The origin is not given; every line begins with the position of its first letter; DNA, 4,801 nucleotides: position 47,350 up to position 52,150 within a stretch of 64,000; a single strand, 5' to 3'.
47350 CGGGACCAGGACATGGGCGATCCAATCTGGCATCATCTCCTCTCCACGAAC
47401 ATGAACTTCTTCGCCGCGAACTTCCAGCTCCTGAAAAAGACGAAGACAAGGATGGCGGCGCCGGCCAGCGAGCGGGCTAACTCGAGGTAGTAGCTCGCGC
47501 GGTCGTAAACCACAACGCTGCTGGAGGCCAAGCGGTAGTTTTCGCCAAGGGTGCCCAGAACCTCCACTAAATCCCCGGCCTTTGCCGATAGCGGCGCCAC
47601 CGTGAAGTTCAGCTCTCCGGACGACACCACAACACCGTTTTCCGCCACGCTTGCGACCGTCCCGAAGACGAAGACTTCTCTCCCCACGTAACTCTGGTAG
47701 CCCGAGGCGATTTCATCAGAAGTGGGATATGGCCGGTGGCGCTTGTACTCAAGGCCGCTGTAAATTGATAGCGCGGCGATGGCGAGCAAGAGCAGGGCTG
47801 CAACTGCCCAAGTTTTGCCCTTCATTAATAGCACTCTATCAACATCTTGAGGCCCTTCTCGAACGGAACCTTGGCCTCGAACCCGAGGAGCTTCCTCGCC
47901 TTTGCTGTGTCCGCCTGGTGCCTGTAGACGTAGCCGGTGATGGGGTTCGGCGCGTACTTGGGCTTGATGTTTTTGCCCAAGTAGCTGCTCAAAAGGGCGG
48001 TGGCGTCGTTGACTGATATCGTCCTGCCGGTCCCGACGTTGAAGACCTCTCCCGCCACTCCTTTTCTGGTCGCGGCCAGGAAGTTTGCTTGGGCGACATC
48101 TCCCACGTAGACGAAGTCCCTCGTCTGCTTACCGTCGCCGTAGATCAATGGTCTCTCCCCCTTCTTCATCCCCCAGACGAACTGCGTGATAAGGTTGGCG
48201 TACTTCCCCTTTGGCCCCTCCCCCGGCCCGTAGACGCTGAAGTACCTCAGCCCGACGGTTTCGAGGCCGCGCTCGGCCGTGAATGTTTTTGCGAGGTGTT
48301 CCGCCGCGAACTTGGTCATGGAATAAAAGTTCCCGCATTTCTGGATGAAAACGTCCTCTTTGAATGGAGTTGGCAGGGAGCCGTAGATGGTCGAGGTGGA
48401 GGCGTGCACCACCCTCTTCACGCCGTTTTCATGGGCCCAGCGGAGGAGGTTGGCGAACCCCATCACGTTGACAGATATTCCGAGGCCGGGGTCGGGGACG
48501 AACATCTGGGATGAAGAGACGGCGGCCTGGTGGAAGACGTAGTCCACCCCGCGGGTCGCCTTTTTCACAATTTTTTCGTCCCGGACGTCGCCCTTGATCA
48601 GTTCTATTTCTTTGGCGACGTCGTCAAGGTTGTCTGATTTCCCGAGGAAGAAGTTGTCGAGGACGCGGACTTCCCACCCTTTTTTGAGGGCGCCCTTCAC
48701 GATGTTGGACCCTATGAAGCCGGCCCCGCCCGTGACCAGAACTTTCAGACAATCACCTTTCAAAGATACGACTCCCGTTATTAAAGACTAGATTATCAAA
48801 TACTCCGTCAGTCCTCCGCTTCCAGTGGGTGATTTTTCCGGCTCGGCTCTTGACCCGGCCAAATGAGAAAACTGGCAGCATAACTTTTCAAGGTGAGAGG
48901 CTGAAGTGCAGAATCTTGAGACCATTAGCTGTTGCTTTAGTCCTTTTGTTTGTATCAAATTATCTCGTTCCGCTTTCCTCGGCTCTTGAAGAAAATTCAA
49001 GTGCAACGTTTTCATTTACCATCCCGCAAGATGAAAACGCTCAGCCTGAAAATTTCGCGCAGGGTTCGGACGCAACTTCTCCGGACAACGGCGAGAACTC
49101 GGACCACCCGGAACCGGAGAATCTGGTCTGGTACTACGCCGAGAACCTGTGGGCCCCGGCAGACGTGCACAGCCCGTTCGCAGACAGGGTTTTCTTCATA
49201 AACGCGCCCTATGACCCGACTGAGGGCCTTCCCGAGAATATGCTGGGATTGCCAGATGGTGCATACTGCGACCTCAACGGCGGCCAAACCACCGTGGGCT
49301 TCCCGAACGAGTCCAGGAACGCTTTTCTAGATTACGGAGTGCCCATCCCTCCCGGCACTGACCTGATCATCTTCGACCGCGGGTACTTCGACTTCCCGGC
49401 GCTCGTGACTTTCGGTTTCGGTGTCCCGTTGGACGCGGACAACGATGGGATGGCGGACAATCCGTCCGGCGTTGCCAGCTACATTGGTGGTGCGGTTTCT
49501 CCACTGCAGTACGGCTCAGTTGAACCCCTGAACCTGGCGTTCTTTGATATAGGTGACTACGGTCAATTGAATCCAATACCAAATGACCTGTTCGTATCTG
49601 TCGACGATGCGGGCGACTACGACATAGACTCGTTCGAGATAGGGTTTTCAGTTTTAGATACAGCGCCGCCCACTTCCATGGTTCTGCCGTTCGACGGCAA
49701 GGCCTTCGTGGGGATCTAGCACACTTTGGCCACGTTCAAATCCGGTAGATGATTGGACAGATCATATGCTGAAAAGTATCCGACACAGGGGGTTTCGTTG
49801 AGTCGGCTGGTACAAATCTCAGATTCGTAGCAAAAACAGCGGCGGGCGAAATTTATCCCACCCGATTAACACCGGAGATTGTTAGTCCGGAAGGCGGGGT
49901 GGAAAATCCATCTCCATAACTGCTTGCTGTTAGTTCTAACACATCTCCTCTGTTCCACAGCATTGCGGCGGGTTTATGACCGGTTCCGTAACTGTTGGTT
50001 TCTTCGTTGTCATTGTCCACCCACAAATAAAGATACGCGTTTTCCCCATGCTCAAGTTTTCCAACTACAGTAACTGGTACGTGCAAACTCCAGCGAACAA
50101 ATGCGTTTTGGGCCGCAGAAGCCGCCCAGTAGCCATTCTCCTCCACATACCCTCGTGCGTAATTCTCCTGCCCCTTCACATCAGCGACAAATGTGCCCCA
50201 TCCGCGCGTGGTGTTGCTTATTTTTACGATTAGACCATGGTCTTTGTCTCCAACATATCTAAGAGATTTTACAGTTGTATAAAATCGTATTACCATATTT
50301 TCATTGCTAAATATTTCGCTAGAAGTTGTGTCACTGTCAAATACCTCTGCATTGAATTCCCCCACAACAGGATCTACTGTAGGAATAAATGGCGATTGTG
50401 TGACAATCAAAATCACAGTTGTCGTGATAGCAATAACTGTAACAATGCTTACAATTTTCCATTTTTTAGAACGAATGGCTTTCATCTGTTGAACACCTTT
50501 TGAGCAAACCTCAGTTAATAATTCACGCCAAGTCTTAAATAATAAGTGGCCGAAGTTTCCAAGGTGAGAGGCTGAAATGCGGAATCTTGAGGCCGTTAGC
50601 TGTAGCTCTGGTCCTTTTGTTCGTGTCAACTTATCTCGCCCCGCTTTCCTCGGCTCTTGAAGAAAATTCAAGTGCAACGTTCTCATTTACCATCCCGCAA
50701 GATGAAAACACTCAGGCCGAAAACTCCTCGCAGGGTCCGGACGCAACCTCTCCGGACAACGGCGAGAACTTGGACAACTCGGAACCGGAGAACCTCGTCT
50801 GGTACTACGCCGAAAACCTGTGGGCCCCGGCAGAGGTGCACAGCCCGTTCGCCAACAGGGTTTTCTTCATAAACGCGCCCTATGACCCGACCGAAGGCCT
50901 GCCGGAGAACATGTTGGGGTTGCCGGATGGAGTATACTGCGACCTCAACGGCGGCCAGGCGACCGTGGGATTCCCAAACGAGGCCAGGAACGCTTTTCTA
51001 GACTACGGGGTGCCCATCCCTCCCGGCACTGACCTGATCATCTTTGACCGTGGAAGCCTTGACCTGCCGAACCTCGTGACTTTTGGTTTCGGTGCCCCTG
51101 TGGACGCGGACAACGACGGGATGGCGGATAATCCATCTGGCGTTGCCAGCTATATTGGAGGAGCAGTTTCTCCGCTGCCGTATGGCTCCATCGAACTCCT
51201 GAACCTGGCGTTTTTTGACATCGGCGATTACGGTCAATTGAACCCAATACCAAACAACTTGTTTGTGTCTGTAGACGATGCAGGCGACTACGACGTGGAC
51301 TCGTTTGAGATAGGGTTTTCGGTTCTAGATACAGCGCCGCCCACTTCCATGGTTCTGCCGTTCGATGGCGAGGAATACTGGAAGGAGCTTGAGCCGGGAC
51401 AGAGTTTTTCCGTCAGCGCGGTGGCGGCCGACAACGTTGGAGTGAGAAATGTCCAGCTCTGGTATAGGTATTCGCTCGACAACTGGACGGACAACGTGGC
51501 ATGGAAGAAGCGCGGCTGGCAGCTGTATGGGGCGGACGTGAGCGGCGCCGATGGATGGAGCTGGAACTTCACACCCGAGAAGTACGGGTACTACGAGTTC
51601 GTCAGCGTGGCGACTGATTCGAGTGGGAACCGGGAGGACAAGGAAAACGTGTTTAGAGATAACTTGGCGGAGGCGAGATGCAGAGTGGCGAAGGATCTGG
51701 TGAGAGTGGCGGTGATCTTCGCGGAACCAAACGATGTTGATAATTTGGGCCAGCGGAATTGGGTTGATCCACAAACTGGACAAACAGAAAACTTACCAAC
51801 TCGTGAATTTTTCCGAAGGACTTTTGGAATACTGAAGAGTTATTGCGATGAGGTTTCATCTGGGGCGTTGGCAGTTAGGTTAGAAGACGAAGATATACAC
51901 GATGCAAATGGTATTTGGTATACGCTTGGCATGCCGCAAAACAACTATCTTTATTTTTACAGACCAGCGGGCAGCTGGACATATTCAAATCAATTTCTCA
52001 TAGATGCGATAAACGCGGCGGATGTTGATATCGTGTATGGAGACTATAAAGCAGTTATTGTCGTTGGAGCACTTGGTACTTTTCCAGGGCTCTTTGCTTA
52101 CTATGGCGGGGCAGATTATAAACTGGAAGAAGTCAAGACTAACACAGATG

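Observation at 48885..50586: Diverged duplicate of the giant protein's leader plus N-terminal 265 codons, separated from it by an AT-rich gene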

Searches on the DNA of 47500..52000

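Call 46: search_rna_families(source=window, start=47500, end=52000, threshold=evalue, max_evalue=1)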
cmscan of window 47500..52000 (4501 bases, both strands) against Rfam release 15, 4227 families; matches with E-value up to 1: 0.
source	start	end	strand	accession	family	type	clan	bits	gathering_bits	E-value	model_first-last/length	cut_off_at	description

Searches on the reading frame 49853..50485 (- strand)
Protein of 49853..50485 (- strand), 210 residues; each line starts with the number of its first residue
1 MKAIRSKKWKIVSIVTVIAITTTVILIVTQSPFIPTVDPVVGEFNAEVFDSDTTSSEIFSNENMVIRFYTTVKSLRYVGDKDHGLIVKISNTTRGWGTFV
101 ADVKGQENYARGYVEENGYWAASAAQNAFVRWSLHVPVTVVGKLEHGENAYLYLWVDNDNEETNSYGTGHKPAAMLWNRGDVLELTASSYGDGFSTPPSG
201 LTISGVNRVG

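Call 27: search_protein_families(library=ncbifam, proteins=[window:49853-50485:-], max_evalue=0.01)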
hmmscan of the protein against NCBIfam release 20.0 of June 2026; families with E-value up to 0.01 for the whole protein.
window:49853-50485:- (210 aa): 0 families

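Call 28: find_homologous_proteins(query=window:49853-50485:-)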
Query window:49853-50485:- (210 aa): 3 proteins with E <= 0.001 among 235 candidates.
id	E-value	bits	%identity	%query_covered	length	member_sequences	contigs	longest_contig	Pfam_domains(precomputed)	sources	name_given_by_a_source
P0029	5.0e-136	469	100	100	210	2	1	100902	-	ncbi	ncbi:MAG: hypothetical protein AB1476_00435 [Candidatus Hadarchaeota archaeon]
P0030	1.1e-55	207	50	95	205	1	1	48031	-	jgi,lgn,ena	-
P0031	1.6e-48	183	48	89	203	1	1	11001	-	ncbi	ncbi:MAG: hypothetical protein AB1305_04225 [Candidatus Hadarchaeota archaeon]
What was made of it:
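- Checked: This equals the deposited AB1476_00435 (call 28).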

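Call 29: find_encoding_contigs(protein=P0029, flank=10000)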
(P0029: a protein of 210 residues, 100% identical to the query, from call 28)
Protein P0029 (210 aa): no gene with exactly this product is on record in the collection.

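Call 30: find_encoding_contigs(protein=P0030, flank=10000)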
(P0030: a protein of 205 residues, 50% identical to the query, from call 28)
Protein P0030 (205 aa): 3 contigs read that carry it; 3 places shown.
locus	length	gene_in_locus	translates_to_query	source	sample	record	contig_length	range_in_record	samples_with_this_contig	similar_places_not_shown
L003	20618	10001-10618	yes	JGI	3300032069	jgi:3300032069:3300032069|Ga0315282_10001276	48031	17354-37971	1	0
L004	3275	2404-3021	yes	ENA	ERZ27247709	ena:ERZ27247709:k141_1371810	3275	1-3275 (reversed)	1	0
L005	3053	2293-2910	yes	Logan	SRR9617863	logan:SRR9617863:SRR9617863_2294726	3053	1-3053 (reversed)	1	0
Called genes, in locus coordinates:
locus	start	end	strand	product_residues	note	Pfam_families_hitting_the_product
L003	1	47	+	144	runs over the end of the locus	PF03479:PCC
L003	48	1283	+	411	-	PF07969:Amidohydro_3, PF01979:Amidohydro_1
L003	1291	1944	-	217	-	PF00733:Asn_synthase (weak), PF02568:ThiI (faint), PF06508:QueC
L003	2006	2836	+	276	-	PF02811:PHP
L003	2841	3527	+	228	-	PF00702:Hydrolase, PF12710:HAD, PF13419:HAD_2, PF13242:Hydrolase_like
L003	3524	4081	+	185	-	PF10469:AKAP7_NLS, PF02834:LigT_PEase, PF13563:2_5_RNA_ligase2, PF02834:LigT_PEase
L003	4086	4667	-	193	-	PF01128:IspD (weak), PF12804:NTP_transf_3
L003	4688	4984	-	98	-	PF01796:OB_ChsH2_C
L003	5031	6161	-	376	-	PF00108:Thiolase_N, PF02803:Thiolase_C, PF22691:Thiolase_C_1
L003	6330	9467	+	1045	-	PF10102:DUF2341, PF17957:Big_7 (faint)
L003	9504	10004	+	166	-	-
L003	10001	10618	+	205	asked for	-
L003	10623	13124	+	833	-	PF17957:Big_7 (faint)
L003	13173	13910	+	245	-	-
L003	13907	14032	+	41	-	-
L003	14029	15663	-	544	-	PF03483:B3_4, PF03484:B5, PF01409:tRNA-synt_2d (faint), PF17759:tRNA_synthFbeta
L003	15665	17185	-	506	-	PF01978:TrmB (faint), PF00152:tRNA-synt_2 (faint), PF01409:tRNA-synt_2d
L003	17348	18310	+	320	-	PF03537:Glyco_hydro_114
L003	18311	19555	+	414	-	PF03600:CitMHS, PF00939:Na_sulph_symp, PF03600:CitMHS (weak)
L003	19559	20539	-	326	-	PF00586:AIRS, PF02769:AIRS_C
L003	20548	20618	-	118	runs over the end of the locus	PF01981:PTH2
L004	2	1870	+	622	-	?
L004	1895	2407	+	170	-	-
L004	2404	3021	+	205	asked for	-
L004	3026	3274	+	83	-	?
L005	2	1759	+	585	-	?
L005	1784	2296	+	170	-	-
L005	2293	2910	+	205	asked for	-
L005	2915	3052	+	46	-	?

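Call 31: find_encoding_contigs(protein=P0031, flank=10000)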
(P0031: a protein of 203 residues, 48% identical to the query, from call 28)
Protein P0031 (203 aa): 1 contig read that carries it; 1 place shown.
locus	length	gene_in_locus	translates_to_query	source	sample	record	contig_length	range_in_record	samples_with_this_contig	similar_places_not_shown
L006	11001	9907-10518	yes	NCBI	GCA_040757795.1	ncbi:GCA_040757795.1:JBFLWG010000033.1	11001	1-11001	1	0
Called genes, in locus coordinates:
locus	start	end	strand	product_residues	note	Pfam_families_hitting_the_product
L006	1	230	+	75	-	PF05221:AdoHcyase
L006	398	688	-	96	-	-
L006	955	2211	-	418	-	PF03463:eRF1_1, PF18854:baeRF_family10, PF03464:eRF1_2, PF18859:acVLRF1, PF03465:eRF1_3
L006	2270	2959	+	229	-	PF00696:AA_kinase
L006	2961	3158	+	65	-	PF09889:DUF2116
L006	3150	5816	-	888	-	PF00133:tRNA-synt_1, PF09334:tRNA-synt_1g, PF08264:Anticodon_1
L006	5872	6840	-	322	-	-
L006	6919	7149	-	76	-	PF01037:AsnC_trans_reg, PF22482:AsnC_trans_reg_3 (weak)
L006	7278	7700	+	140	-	PF03692:CxxCxxCC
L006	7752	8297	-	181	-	PF01862:PvlArgDC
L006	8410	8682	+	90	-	-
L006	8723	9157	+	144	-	PF01967:MoaC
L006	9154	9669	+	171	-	PF00994:MoCF_biosynth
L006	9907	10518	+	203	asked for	-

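Call 66: predict_structure(alignment_id=A5)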
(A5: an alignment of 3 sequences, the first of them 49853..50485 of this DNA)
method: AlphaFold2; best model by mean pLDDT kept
length: 210 residues; sequences in the alignment: 3
mean_pLDDT: 47.2   pTM: 0.41
mean pLDDT of the five models: 47.2, 42.3, 34.8, 32.4, 31.9
residues with pLDDT >= 90: 0; 70-90: 16; 50-70: 57; < 50: 137
segments of 3 or more residues with pLDDT < 50: 30-80, 104-132, 136-176, 191-201, 208-210
pLDDT, mean of each block of 10 residues (from residue 1): 63 81 62 35 38 33 42 42 55 56 45 44 43 45 39 42 33 46 57 41 50
secondary structure, 60 per line:
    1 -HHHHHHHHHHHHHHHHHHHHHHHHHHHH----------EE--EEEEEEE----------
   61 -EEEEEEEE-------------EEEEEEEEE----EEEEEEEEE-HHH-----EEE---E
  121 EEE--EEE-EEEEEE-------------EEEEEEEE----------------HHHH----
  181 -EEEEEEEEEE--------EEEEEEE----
elements in order: H2-29 E44-50 E62-69 E83-91 E96-104 E114-116 E120-123 E126-128 E130-135 E149-156 H173-176 E182-191 E200-206
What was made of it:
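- Checked: It has an N-terminal TM helix (call 66).
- Tried and rejected: AlphaFold model of X from 3 sequences: too poor to use (pLDDT 47; call 66).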
